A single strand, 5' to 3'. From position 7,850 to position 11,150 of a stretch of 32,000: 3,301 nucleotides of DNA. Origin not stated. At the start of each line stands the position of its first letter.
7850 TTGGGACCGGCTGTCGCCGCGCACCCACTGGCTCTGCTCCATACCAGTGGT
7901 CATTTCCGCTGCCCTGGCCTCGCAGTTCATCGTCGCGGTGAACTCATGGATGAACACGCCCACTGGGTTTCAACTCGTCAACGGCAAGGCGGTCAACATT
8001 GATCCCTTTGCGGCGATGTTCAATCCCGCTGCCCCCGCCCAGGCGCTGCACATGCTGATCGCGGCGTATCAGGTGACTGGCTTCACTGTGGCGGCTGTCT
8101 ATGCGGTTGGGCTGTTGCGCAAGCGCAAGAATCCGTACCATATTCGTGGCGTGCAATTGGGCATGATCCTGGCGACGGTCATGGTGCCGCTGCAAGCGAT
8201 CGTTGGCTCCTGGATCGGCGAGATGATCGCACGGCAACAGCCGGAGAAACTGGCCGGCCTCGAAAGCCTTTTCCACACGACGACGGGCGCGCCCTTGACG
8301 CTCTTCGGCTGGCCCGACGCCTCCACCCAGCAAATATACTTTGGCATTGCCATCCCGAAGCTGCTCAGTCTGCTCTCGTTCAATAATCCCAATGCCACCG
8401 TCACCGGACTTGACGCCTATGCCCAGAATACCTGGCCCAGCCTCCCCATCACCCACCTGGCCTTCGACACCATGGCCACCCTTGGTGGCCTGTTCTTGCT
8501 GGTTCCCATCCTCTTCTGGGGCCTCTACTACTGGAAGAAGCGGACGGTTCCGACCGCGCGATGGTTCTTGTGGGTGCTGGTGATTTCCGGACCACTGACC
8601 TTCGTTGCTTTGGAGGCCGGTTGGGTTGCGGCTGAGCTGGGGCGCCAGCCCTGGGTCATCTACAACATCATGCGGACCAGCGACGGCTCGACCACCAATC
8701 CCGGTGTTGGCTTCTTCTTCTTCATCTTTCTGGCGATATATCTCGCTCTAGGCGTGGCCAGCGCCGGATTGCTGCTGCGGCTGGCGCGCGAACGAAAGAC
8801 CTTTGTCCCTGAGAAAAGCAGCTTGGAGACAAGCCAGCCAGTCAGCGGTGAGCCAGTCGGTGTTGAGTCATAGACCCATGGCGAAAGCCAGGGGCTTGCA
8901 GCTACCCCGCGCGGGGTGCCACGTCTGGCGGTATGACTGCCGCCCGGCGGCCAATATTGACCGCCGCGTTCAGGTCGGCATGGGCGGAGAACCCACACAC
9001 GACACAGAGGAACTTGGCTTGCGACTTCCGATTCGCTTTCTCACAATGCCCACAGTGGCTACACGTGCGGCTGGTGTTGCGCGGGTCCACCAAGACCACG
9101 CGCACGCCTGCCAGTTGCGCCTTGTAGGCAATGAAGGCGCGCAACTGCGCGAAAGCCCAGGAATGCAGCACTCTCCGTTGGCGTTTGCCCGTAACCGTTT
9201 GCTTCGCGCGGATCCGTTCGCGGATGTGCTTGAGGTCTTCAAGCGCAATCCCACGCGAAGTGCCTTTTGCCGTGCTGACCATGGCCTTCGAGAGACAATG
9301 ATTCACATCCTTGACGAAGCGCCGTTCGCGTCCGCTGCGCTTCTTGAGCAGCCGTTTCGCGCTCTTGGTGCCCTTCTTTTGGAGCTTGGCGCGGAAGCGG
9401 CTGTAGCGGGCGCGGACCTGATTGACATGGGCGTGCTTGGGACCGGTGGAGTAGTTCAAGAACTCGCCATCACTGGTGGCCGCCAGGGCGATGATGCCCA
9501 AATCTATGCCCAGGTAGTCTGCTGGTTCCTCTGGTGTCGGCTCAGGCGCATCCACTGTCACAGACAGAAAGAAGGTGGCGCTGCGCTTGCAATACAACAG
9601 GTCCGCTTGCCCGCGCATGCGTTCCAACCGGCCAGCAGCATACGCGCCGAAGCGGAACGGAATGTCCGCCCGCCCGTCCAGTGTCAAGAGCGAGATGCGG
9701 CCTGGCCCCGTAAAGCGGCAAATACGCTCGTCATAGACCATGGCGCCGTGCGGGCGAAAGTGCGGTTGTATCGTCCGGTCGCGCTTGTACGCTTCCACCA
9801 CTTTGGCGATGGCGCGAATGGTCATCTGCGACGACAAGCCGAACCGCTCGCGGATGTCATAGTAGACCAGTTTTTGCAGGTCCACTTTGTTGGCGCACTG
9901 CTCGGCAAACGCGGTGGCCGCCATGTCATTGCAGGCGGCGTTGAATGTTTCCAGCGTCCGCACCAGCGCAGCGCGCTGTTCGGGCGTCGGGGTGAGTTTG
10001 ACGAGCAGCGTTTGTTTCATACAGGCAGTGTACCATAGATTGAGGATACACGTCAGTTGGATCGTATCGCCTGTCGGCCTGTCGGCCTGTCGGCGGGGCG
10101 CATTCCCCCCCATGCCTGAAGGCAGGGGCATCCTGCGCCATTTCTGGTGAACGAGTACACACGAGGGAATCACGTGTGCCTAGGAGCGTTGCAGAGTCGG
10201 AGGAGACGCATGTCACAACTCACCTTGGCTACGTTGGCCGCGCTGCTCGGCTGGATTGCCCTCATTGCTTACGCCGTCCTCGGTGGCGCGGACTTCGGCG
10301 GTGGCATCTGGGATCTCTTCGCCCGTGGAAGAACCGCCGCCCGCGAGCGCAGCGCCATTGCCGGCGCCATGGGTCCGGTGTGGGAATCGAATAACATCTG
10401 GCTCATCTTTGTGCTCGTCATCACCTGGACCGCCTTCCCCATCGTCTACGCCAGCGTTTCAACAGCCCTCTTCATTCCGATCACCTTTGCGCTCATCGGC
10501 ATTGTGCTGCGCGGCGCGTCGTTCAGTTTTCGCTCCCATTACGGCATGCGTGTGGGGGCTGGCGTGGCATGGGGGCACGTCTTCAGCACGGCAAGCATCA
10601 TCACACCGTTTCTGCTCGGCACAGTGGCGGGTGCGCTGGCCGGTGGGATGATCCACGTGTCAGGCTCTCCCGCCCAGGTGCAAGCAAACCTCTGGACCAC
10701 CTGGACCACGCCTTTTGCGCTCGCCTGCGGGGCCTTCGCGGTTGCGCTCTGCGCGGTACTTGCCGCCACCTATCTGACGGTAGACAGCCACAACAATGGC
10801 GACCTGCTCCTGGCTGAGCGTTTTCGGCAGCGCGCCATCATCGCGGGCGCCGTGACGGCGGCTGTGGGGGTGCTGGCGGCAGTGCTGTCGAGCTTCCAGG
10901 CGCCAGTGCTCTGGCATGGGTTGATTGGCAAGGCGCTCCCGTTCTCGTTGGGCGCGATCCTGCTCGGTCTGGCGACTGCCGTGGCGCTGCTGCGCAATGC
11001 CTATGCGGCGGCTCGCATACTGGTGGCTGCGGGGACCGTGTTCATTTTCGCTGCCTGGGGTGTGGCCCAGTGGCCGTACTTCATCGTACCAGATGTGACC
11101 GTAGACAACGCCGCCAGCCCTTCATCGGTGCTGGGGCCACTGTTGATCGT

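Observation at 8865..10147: tnpB-only IS200/IS605 element inserted antisense exactly at the cydA-cydB junction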

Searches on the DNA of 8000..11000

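Call 4: search_rna_families(source=window, start=8000, end=11000, threshold=evalue, max_evalue=1, show_alignments=2)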
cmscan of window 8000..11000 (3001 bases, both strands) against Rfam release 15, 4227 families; matches with E-value up to 1: 1.
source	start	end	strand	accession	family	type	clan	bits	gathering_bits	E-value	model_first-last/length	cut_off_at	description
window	9290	9415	+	RF02193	TCL6_3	Gene; lncRNA;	-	21.6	40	0.14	1-139/139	no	T-cell leukemia/lymphoma 6 conserved region 3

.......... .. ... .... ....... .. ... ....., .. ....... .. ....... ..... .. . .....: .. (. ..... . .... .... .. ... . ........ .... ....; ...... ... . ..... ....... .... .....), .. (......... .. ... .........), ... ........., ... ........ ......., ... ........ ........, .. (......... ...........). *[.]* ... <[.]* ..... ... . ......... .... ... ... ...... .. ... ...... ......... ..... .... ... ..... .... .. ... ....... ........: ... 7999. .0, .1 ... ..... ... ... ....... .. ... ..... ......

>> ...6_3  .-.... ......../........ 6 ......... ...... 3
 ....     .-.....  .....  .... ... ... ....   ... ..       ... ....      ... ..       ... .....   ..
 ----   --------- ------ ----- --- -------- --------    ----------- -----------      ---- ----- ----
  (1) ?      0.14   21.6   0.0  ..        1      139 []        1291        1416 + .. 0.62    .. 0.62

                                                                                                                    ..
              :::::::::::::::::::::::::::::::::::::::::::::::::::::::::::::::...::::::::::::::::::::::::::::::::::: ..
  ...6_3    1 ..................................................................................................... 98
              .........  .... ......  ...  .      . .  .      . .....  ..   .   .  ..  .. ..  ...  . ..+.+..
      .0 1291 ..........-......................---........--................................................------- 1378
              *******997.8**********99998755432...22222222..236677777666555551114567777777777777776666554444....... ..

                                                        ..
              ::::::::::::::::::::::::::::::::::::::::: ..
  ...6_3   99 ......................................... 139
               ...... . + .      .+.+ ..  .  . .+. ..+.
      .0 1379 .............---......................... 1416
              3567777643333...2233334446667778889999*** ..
